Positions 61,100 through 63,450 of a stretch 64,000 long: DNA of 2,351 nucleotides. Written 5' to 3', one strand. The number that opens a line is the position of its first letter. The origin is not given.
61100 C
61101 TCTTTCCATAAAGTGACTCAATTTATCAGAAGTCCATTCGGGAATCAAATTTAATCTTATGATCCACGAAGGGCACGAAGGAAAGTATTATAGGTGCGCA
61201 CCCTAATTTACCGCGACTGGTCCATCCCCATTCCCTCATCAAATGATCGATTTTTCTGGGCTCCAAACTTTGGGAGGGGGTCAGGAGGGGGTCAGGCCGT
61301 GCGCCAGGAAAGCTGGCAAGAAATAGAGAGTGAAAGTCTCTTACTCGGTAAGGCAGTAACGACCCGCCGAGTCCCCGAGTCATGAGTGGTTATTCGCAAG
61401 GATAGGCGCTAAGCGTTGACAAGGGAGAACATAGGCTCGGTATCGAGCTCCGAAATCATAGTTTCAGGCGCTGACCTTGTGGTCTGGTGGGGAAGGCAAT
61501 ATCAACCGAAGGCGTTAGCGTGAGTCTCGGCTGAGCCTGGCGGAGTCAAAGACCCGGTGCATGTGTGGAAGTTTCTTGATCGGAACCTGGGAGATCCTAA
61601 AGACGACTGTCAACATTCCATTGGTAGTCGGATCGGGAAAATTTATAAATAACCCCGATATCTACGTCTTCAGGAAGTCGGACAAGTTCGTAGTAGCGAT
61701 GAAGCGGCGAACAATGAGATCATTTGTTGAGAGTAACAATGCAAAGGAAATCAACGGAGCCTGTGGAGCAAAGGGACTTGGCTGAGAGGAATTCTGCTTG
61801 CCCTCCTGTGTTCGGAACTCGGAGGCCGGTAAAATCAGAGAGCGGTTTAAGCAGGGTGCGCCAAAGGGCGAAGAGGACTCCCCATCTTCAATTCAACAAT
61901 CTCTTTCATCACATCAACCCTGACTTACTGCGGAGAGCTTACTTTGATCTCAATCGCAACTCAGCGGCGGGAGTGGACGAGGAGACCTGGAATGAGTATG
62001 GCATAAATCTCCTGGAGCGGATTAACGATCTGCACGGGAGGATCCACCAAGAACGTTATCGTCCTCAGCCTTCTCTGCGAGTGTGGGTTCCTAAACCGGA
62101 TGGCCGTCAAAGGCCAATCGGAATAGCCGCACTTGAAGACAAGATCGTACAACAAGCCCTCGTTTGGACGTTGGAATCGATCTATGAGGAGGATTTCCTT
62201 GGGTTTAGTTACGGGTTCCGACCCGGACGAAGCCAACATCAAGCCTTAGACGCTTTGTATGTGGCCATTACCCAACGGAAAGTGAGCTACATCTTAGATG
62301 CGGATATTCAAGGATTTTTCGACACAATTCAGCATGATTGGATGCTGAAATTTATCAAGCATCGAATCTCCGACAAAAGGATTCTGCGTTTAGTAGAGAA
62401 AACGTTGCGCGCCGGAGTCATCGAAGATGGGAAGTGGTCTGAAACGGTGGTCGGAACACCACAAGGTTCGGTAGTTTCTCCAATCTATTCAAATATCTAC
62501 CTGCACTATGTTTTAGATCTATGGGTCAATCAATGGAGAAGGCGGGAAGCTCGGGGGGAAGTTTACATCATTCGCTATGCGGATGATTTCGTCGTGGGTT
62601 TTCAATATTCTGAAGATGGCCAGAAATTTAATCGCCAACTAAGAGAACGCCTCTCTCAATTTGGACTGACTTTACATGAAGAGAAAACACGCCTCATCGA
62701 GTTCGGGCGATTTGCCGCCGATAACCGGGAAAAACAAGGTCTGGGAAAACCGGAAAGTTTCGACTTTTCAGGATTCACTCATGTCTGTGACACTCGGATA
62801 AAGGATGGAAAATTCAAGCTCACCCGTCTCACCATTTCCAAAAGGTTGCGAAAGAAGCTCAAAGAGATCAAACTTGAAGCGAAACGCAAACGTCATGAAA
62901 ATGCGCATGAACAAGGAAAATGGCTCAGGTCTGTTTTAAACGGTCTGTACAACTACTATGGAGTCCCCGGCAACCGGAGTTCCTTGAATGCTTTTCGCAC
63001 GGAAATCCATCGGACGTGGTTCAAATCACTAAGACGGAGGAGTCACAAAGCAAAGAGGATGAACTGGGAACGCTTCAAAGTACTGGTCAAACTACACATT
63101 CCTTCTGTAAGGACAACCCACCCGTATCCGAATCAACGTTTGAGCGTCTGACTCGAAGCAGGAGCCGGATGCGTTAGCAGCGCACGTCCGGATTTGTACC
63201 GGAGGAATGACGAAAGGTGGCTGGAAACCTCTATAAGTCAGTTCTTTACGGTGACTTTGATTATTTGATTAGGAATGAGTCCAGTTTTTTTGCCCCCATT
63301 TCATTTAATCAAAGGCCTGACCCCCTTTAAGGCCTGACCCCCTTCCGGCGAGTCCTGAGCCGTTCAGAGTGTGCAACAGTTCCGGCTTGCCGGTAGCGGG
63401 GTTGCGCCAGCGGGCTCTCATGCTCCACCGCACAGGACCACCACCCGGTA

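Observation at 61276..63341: Group II intron homing into the terminal inverted repeat of a dispersed miniature element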

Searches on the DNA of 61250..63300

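Call 48: search_rna_families(source=window, start=61250, end=63300, threshold=evalue, max_evalue=1, show_alignments=3)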
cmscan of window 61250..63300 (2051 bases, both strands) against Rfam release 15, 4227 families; matches with E-value up to 1: 2.
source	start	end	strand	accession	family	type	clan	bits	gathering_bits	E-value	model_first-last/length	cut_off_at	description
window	61333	61555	+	RF02005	group-II-D1D4-6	Intron;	CL00102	158.5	49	3.4e-47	1-225/225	no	Group II catalytic intron D1-D4-6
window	63160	63255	+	RF00029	Intron_gpII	Intron;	-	28.5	40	0.0045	1-77/77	no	Group II catalytic intron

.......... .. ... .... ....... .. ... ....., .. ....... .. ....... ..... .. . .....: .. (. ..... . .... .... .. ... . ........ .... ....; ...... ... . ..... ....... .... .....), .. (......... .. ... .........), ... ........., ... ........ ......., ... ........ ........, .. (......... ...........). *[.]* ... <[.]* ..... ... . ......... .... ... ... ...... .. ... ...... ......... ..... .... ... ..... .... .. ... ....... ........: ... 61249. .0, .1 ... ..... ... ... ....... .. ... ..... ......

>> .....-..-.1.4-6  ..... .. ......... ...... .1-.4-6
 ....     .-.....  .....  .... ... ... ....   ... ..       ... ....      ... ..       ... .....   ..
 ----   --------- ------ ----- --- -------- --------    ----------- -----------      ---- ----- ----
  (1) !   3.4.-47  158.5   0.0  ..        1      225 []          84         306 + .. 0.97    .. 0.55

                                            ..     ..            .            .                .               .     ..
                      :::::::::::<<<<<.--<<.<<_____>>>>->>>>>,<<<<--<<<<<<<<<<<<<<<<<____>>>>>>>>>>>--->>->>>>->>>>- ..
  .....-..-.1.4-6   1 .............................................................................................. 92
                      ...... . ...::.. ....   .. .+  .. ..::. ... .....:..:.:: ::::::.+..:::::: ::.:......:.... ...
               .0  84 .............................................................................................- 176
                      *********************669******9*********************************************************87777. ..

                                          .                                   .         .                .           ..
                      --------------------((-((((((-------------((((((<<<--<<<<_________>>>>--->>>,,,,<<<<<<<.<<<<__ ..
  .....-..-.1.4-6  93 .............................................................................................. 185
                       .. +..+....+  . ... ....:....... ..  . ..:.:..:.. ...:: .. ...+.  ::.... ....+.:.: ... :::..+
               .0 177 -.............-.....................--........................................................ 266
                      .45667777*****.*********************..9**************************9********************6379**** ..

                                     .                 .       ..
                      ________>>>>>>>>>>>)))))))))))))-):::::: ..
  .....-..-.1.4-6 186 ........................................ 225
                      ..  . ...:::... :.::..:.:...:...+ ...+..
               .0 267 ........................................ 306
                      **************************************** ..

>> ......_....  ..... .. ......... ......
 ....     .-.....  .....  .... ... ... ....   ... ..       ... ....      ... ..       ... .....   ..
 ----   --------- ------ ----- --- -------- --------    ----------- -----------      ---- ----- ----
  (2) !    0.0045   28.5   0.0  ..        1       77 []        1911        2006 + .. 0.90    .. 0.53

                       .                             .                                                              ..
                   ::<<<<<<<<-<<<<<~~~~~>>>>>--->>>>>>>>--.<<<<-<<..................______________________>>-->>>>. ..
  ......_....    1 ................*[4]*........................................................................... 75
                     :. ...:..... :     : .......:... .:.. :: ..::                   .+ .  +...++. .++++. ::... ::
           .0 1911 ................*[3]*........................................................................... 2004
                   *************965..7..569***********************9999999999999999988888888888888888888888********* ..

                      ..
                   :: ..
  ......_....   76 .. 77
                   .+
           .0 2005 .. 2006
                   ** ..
